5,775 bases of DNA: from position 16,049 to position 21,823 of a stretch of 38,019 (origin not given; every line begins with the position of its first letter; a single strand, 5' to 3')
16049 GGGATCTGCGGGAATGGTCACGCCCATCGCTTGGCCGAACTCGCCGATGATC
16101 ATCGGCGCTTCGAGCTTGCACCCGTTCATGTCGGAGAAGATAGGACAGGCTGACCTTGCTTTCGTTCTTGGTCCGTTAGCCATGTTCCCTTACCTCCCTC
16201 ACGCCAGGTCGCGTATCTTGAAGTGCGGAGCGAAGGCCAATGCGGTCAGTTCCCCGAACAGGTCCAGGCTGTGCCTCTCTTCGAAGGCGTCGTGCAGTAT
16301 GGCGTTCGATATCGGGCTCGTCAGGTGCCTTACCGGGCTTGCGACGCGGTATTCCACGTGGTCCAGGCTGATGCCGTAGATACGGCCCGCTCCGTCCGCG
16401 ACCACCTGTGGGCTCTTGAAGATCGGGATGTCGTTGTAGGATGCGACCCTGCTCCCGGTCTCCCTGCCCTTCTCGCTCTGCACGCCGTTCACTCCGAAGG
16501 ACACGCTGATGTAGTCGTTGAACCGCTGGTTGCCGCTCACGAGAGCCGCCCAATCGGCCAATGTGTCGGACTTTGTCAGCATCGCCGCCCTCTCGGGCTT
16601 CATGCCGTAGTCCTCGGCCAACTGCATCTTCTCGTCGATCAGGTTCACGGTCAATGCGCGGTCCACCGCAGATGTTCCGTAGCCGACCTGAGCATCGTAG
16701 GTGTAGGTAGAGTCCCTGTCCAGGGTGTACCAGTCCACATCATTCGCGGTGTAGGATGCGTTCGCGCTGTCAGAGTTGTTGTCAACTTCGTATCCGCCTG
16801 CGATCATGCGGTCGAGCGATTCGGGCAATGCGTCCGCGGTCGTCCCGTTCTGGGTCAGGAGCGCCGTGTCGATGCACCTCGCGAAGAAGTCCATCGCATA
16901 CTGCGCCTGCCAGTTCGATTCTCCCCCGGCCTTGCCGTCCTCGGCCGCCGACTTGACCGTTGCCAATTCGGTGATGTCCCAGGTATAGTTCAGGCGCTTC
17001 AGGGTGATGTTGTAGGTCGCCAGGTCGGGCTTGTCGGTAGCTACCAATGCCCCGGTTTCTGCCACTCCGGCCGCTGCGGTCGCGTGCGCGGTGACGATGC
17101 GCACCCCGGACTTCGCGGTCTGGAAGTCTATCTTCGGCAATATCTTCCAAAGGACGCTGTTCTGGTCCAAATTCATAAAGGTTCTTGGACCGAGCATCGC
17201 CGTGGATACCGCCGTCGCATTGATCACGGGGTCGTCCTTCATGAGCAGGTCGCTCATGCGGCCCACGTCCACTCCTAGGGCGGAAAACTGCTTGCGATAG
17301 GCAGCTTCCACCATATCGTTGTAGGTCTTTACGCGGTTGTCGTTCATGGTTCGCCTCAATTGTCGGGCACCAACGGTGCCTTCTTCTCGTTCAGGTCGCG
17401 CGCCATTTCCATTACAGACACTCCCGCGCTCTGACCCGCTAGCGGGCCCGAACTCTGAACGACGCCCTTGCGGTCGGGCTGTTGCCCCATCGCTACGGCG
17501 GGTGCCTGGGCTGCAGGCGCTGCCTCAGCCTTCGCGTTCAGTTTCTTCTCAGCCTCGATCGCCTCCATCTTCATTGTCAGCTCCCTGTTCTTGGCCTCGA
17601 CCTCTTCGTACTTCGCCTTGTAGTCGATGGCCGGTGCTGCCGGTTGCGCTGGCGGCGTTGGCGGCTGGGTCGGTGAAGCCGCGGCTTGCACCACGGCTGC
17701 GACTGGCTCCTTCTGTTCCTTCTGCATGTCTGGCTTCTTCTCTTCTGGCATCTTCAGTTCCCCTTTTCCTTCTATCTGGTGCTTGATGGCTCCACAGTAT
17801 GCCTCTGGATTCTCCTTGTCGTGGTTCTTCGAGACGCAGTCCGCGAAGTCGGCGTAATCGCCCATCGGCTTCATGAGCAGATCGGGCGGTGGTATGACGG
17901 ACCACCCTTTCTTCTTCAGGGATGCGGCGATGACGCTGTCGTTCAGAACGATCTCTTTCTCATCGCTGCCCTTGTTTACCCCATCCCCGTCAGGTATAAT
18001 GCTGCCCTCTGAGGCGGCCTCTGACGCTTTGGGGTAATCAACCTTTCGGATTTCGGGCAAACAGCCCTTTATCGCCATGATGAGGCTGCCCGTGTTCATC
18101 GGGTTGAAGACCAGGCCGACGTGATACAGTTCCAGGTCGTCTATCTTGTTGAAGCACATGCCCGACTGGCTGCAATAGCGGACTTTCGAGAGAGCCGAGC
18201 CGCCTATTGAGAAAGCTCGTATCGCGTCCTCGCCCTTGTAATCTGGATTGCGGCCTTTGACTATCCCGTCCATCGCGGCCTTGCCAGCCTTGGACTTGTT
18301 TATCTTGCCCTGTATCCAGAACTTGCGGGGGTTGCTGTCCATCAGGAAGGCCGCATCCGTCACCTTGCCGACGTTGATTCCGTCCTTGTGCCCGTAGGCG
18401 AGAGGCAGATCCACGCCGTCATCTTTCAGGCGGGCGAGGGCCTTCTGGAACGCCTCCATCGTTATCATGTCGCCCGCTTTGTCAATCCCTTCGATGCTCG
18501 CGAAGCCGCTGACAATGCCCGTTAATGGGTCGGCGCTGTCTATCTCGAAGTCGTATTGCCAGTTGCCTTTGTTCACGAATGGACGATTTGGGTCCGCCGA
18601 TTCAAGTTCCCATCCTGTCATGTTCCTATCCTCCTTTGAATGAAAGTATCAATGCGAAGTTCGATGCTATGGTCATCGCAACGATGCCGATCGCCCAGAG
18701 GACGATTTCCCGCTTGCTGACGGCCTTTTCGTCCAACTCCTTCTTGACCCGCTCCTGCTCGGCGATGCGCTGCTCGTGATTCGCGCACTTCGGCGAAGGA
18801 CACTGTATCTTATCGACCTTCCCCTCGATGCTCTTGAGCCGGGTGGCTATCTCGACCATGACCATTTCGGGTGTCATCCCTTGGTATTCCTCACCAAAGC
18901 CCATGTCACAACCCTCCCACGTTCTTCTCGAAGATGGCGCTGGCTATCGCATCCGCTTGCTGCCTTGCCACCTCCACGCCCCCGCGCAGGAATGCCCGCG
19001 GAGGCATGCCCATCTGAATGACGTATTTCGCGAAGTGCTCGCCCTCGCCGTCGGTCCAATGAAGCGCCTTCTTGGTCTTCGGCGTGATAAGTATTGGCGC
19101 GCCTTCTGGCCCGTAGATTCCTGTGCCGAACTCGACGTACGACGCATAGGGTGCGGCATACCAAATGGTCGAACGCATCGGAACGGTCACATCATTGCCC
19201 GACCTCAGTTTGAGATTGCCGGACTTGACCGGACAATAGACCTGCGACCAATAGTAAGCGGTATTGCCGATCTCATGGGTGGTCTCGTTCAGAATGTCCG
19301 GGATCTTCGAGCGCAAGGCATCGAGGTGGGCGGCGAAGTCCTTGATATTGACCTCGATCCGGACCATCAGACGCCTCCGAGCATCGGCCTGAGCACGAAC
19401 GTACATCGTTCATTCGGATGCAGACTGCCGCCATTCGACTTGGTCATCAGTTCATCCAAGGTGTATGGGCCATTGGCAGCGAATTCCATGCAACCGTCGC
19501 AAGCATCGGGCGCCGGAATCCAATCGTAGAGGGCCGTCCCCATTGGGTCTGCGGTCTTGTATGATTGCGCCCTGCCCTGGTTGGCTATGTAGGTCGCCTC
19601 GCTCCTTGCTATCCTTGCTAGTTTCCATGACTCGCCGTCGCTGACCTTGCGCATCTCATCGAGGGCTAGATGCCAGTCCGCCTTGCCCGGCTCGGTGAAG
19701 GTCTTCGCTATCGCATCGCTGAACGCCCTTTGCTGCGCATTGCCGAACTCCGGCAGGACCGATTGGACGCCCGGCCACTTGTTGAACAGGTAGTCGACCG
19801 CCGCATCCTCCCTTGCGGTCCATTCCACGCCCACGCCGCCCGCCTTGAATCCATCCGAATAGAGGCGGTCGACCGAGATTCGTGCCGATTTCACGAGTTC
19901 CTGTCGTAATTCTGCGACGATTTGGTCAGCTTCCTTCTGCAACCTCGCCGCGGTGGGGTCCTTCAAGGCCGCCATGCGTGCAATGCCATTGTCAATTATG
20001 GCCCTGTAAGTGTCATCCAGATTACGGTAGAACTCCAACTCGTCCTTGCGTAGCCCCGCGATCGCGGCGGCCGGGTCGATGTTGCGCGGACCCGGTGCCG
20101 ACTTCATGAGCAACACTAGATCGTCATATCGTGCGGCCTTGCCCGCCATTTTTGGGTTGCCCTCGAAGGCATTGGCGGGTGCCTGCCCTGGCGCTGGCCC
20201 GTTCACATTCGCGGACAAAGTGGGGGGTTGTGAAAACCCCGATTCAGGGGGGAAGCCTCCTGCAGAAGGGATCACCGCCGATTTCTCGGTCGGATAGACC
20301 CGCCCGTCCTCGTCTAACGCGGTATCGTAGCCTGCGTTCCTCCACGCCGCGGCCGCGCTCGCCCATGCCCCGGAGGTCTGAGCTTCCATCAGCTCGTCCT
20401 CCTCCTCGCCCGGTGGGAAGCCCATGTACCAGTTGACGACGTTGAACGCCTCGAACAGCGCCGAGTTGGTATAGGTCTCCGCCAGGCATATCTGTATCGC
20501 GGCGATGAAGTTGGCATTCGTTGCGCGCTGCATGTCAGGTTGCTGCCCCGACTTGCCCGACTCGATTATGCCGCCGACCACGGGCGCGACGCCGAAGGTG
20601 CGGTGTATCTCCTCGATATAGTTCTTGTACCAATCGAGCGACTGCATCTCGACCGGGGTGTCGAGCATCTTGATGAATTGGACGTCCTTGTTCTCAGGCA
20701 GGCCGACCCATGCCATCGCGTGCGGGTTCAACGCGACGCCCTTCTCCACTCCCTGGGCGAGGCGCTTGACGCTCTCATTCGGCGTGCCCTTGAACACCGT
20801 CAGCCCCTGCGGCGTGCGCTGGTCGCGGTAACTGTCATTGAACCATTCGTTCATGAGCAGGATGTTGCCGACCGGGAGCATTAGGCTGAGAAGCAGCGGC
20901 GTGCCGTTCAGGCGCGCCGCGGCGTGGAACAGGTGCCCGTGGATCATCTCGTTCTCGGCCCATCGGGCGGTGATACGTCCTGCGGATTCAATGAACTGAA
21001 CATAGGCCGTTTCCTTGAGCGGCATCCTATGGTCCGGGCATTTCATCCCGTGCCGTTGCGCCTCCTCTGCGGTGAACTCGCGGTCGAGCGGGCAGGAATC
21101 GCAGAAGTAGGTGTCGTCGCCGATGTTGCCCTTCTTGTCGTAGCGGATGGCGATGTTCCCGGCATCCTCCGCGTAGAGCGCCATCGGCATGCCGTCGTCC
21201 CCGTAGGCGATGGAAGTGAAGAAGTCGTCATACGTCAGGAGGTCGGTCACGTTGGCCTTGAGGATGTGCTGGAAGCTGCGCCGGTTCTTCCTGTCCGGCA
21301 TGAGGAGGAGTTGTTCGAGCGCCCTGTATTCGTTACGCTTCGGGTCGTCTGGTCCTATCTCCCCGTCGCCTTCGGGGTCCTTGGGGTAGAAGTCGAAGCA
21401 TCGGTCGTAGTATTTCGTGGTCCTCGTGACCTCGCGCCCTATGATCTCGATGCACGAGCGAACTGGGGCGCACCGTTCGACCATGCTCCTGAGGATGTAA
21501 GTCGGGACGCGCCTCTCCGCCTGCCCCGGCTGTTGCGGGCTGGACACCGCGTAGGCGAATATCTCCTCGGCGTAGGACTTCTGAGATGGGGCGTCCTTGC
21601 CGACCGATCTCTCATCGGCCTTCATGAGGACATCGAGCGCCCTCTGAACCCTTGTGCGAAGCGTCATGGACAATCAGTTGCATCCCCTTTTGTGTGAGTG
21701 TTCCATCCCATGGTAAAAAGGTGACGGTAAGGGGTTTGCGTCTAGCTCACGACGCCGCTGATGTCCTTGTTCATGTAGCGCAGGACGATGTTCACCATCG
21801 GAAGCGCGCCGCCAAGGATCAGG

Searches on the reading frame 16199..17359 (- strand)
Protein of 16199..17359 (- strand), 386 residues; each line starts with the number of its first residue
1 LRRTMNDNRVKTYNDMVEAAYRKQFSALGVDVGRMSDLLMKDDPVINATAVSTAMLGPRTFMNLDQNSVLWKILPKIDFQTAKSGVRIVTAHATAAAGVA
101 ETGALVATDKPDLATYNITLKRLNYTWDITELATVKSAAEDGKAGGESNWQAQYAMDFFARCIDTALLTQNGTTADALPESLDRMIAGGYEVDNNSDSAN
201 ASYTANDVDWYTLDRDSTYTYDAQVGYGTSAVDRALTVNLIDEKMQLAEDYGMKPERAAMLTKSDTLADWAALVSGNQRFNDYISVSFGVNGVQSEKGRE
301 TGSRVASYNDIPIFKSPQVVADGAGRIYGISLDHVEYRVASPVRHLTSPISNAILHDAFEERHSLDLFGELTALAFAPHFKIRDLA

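Call 15: search_protein_families(library=pfam, proteins=[window:16199-17359:-], max_evalue=0.001)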
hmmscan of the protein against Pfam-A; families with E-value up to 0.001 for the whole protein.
window:16199-17359:- (386 aa): 0 families

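Call 69: search_protein_families(library=phrogs, proteins=[window:16199-17359:-], max_evalue=0.001)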
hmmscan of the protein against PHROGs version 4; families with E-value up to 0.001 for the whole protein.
window:16199-17359:- (386 aa): 2 families
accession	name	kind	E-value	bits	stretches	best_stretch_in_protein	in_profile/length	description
phrog_24667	-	head and packaging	1.4e-22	81.6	1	6-385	71-456/457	major head protein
phrog_30123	-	unknown function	4e-05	23.6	1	113-320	120-336/413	-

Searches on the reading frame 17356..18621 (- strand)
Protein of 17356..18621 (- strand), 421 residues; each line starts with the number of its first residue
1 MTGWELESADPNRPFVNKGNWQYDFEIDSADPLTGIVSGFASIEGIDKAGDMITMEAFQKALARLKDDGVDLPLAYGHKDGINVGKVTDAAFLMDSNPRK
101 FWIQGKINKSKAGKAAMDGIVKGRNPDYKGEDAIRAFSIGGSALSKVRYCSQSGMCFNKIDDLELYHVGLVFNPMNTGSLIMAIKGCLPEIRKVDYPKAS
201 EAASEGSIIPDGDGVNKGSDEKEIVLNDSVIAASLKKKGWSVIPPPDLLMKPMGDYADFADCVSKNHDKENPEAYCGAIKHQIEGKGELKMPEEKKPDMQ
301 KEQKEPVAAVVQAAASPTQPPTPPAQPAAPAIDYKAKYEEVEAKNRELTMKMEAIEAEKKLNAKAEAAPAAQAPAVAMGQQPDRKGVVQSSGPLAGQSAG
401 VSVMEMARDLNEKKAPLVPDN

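Call 15: search_protein_families(library=pfam, proteins=[window:17356-18621:-], max_evalue=0.001)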
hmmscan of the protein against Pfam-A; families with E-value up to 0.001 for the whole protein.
window:17356-18621:- (421 aa): 0 families

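Call 69: search_protein_families(library=phrogs, proteins=[window:17356-18621:-], max_evalue=0.001)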
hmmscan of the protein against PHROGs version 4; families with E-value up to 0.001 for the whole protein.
window:17356-18621:- (421 aa): 1 family
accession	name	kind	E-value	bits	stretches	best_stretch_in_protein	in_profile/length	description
phrog_9427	-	head and packaging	2.4e-10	41.2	1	25-188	19-172/453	head maturation protease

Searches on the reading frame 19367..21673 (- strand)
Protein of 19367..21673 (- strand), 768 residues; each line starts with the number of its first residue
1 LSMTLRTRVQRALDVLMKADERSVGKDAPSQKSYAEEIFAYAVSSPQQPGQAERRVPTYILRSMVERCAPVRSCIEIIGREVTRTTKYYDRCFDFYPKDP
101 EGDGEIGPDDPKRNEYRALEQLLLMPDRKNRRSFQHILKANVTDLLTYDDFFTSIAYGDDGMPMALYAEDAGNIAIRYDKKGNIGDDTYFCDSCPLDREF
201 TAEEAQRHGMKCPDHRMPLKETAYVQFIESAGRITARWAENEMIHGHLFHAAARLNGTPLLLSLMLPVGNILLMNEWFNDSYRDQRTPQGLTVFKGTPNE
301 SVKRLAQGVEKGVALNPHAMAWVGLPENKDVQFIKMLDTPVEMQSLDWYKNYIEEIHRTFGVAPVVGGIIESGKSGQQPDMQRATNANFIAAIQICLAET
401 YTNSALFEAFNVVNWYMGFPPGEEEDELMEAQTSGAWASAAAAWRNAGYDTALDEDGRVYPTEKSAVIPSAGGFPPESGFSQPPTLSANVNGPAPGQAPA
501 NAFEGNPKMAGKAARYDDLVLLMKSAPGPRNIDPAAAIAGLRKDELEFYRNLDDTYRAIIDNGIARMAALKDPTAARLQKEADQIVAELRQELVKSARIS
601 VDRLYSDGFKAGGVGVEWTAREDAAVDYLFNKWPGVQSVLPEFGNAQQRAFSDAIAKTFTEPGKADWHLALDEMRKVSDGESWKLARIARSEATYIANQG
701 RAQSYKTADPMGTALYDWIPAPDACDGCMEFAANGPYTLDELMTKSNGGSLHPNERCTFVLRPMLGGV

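Call 15: search_protein_families(library=pfam, proteins=[window:19367-21673:-], max_evalue=0.001)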
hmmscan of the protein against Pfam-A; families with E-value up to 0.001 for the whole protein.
window:19367-21673:- (768 aa): 1 family
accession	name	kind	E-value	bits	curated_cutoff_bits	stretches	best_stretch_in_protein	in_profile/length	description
PF04860.17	Phage_portal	-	1.2e-07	31.7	39.1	1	132-406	49-277/321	Phage portal protein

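Call 69: search_protein_families(library=phrogs, proteins=[window:19367-21673:-], max_evalue=0.001)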
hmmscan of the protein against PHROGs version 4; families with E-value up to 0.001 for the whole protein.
window:19367-21673:- (768 aa): 7 families
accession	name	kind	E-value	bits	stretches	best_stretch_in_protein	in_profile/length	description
phrog_18178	-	head and packaging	4.9e-15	56.1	1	178-434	232-494/613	portal protein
phrog_2662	-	head and packaging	1.4e-11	44.8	1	54-760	54-706/717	portal protein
phrog_12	-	head and packaging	8.8e-11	42.5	1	56-365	81-327/646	portal protein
phrog_115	-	head and packaging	9.8e-09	35.9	1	673-760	230-315/665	minor head protein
phrog_595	-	head and packaging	6.5e-05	23.4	1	683-760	220-295/513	head maturation protease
phrog_4728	-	head and packaging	8.9e-05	22.4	1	684-760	219-297/591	head morphogenesis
phrog_6577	-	unknown function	0.00031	20.1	0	547-760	45-227/1066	-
